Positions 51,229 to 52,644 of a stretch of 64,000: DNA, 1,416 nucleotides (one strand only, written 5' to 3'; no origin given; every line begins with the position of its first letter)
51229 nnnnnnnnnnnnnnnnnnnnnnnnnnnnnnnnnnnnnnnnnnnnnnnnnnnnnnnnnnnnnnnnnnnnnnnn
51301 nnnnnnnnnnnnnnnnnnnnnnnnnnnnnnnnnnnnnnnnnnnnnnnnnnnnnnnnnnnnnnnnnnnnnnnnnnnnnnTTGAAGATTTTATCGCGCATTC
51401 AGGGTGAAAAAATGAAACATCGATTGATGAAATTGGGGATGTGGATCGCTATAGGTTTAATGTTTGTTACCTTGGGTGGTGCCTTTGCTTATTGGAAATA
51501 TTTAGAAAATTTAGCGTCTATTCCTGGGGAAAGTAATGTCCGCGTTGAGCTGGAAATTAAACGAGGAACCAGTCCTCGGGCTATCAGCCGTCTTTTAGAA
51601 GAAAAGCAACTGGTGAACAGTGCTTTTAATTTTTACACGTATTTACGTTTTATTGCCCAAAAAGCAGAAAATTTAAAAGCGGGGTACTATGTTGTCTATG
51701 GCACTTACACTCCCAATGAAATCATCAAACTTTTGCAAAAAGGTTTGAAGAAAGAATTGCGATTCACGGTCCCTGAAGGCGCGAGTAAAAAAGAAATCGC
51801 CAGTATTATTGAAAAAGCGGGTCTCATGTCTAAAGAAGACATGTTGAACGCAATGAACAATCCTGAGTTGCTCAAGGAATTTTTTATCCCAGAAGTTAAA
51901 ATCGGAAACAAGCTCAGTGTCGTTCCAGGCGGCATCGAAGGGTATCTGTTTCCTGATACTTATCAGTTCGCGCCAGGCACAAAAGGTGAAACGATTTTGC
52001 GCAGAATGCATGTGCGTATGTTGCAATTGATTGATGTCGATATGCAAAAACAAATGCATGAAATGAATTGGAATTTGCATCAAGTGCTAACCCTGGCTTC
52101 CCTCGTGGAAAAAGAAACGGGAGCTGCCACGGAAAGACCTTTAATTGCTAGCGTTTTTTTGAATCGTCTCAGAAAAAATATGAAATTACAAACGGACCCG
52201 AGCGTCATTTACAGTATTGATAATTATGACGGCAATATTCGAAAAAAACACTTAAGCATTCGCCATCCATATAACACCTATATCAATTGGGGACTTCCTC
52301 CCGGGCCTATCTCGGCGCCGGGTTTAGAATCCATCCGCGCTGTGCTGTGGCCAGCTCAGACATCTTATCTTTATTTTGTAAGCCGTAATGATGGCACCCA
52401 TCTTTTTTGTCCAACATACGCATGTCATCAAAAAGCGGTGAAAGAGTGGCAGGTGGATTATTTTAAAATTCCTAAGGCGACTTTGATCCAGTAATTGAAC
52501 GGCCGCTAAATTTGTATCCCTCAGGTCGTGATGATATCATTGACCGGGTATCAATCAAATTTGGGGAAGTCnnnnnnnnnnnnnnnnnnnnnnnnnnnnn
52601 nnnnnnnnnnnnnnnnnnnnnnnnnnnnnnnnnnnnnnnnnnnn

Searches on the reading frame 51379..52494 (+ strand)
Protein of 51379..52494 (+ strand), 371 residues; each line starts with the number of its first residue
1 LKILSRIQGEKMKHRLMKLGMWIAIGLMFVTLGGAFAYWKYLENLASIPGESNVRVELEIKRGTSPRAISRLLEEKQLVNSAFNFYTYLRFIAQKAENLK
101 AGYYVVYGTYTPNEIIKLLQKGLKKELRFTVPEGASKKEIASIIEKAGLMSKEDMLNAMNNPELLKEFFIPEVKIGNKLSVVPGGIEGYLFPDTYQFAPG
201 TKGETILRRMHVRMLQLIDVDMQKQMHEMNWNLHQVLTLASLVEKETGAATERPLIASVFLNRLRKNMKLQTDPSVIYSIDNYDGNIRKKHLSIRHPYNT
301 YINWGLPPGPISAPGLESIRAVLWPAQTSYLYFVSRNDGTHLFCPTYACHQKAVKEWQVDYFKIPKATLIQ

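Call 4: search_protein_families(library=pfam, proteins=[window:51379-52494:+])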
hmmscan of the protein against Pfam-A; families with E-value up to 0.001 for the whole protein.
window:51379-52494:+ (371 aa): 1 family
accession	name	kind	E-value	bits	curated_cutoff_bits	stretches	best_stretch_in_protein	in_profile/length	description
PF02618.21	YceG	-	1.1e-85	287.9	32.4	1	58-356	1-275/275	YceG-like family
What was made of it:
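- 51379..52494 (+): Full-length resident mltG (endolytic transglycosylase). Other assemblies call it as 360 aa, starting at 51412. Pfam YceG 1.1e-85 (call 4).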

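Call 59: search_protein_families(library=ncbifam, proteins=[window:51379-52494:+], max_evalue=0.001)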
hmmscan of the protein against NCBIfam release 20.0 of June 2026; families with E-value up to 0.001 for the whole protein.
window:51379-52494:+ (371 aa): 2 families
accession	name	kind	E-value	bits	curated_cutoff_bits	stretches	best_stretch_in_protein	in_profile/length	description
TIGR00247.1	TIGR00247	hypoth_equivalog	1.7e-80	270.7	103.4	1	23-357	6-340/347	endolytic transglycosylase MltG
NF007619.0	PRK10270.1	equivalog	1.7e-51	175.3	532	1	26-357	11-330/340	cell division protein YceG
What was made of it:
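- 51379..52494 (+): TIGR00247 positions 6-340 of 347 (call 59).
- Checked: Full-length MltG is 51379-52494 (TIGR00247 positions 6-340 of 347, call 59).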
